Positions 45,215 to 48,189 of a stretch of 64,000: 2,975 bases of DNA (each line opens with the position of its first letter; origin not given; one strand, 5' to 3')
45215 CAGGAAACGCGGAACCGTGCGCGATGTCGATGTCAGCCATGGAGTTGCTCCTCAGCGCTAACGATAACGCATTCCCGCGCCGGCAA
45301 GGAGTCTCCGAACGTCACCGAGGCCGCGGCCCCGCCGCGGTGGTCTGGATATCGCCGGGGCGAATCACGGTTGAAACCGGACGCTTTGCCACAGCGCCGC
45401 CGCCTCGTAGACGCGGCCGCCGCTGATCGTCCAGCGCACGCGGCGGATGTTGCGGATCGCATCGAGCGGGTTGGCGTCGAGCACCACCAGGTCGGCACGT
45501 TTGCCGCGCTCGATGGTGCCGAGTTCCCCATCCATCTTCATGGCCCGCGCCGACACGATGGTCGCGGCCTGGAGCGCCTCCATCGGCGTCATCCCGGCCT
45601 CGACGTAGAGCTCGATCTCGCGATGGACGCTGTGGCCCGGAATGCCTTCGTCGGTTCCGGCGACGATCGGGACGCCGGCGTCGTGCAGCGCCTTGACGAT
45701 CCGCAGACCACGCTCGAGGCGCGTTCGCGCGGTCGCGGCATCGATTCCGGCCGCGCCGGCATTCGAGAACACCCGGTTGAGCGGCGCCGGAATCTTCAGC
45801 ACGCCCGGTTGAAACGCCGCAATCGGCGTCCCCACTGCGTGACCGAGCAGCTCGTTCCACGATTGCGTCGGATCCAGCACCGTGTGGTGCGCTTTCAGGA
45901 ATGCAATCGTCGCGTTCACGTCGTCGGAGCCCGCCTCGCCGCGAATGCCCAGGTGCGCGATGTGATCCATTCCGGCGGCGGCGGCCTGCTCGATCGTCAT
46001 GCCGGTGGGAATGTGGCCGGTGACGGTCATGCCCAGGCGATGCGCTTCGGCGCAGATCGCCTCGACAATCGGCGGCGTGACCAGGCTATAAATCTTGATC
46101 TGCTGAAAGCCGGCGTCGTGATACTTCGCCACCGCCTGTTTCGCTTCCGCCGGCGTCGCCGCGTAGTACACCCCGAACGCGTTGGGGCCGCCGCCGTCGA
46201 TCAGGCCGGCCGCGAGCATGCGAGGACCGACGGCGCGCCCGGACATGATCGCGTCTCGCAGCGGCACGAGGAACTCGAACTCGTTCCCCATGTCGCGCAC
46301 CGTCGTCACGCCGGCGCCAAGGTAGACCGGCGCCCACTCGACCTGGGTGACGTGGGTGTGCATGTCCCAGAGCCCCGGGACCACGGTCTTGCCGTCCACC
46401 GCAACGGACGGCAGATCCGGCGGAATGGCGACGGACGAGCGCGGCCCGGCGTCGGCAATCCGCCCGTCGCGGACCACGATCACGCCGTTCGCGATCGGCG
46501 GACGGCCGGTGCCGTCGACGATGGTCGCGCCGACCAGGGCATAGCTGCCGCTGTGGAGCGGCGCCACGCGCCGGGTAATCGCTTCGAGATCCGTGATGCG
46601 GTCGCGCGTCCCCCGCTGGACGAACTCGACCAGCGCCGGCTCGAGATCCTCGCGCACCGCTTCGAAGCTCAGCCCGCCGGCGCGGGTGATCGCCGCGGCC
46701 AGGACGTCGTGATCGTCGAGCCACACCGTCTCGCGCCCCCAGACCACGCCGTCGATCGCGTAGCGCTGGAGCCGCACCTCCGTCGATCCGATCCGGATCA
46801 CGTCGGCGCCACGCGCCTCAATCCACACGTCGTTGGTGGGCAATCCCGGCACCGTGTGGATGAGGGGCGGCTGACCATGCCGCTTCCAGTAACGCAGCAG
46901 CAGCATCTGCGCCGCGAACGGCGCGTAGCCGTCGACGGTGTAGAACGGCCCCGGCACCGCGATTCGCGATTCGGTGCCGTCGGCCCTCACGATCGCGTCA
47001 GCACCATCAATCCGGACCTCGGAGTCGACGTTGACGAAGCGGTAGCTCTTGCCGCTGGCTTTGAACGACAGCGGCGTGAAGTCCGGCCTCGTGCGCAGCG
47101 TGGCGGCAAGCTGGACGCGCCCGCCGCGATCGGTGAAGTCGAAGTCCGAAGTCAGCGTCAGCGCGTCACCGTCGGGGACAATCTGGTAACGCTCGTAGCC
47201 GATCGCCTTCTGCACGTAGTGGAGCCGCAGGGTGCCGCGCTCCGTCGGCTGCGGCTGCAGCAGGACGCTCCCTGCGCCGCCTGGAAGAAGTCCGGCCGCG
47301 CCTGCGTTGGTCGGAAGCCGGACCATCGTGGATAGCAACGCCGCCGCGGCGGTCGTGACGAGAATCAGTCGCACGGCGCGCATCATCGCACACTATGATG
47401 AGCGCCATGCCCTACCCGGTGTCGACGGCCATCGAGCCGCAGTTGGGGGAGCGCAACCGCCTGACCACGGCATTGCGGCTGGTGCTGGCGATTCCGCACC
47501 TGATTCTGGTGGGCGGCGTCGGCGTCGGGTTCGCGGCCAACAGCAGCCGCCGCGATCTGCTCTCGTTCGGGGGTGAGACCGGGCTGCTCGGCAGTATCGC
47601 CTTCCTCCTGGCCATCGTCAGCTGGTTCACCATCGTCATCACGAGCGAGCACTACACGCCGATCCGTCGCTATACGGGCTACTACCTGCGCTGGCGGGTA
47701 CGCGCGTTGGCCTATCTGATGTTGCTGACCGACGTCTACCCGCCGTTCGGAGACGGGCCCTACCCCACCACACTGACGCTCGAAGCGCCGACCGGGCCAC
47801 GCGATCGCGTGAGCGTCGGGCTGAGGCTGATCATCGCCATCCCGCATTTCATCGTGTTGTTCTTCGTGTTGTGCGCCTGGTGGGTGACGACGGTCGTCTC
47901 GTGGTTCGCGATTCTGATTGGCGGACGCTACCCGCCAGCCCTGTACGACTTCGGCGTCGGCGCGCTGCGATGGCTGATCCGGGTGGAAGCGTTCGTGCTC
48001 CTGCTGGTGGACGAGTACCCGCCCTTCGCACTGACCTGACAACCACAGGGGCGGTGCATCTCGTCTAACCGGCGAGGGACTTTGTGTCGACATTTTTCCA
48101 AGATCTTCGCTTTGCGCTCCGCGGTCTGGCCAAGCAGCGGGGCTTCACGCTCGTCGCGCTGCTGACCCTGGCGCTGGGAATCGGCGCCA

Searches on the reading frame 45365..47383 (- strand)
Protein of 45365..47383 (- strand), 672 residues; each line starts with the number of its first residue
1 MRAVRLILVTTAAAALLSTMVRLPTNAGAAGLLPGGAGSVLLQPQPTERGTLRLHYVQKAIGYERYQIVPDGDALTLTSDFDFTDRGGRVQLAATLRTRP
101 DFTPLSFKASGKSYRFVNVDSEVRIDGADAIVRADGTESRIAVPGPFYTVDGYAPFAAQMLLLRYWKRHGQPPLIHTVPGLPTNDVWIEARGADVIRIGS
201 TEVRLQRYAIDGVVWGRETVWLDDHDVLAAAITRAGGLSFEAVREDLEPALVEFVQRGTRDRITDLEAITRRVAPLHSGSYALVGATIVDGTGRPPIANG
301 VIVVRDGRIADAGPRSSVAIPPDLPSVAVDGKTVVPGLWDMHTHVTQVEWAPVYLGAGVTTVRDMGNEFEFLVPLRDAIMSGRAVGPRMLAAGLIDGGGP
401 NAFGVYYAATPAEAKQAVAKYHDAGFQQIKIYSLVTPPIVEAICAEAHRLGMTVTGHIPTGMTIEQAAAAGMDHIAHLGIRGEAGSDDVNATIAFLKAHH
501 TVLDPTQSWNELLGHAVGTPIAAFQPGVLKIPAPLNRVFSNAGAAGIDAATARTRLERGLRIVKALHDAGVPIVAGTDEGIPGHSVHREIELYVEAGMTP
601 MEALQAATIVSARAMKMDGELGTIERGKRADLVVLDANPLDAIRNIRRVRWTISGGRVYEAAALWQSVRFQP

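Call 26: search_protein_families(library=pfam, proteins=[window:45365-47383:-], max_evalue=0.01)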
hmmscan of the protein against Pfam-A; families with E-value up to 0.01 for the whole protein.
window:45365-47383:- (672 aa): 3 families
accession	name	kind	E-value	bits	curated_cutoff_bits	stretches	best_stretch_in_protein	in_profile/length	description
PF01979.26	Amidohydro_1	-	2.1e-27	96.7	25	1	333-657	1-343/345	Amidohydrolase family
PF07969.17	Amidohydro_3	-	2.4e-15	57.4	29.7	1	531-658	317-470/472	Amidohydrolase family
PF19630.5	DUF6134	-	0.00074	20.1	27.9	1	115-242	57-181/184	Domain of unknown function (DUF6134)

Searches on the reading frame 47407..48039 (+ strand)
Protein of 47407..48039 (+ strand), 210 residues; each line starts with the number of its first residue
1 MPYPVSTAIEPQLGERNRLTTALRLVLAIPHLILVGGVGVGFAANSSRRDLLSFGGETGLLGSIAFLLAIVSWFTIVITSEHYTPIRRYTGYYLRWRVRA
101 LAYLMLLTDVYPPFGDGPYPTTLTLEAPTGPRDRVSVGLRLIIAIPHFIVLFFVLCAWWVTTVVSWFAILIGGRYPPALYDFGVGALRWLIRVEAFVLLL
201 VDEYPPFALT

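Call 26: search_protein_families(library=pfam, proteins=[window:47407-48039:+], max_evalue=0.01)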
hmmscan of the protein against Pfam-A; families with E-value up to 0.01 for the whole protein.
window:47407-48039:+ (210 aa): 1 family
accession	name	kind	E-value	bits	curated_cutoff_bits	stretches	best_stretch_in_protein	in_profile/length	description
PF14333.11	DUF4389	-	5.8e-31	106.7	25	2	135-207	2-74/76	Domain of unknown function (DUF4389)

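Call 38: find_encoding_contigs(protein=window:47407-48039:+, flank=10000, max_places=6)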
Protein window:47407-48039:+ (210 aa): 1 contig read that carries it; 1 place shown.
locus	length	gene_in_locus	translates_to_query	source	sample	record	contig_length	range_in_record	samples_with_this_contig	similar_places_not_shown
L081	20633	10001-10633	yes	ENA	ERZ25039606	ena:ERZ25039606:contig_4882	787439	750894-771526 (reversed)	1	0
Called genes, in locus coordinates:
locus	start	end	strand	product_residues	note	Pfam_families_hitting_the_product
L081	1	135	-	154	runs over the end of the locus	PF13620:CarboxypepD_reg, PF13715:CarbopepD_reg_2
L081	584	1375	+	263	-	PF02585:PIG-L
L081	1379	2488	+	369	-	PF07786:HGSNAT_cat, PF16401:DUF5009 (weak)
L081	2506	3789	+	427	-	PF00083:Sugar_tr, PF07690:MFS_1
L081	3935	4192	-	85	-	-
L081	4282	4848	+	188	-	-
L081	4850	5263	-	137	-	-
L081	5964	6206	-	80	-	-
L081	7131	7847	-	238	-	PF01027:Bax1-I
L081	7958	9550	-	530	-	PF01979:Amidohydro_1, PF07969:Amidohydro_3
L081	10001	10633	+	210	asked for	PF14333:DUF4389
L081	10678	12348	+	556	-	PF12704:MacB_PCD, PF02687:FtsX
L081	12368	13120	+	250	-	PF02687:FtsX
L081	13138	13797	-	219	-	-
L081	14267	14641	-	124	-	-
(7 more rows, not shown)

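Call 42: find_related_loci(query=window:47407-48039:+, collection=metagenome_contigs, flank=2000)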
Query window:47407-48039:+ (210 aa) in metagenome_contigs; peptide patterns used: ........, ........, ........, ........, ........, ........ (x = any residue, [..] = any of these).
543 stretches matched a pattern; 134 encode a relative of the query (tblastn E <= 1e-3); the best 80 are kept; 80 distinct loci.
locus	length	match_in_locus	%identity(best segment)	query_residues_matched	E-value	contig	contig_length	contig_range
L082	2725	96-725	88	1-210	2e-120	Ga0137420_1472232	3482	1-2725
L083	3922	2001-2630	78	1-210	5e-111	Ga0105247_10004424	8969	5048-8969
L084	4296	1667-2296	78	1-210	8e-111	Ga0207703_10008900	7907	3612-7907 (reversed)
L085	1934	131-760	78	1-210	7e-115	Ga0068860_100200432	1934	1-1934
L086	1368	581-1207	75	1-209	4e-112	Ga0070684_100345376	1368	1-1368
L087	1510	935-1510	83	1-208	2e-110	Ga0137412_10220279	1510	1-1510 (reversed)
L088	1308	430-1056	70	1-209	8e-107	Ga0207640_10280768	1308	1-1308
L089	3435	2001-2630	70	1-210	5e-98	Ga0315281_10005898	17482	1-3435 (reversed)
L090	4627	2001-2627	69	1-209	3e-96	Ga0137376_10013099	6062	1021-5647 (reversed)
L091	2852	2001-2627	69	1-209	7e-97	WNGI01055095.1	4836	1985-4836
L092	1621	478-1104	69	1-209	1e-102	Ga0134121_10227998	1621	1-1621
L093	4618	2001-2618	70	1-210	9e-96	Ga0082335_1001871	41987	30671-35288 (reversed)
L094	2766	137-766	70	1-210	1e-96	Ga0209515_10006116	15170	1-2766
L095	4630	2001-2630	72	1-209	3e-94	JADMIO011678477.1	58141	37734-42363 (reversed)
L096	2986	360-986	66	1-210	2e-90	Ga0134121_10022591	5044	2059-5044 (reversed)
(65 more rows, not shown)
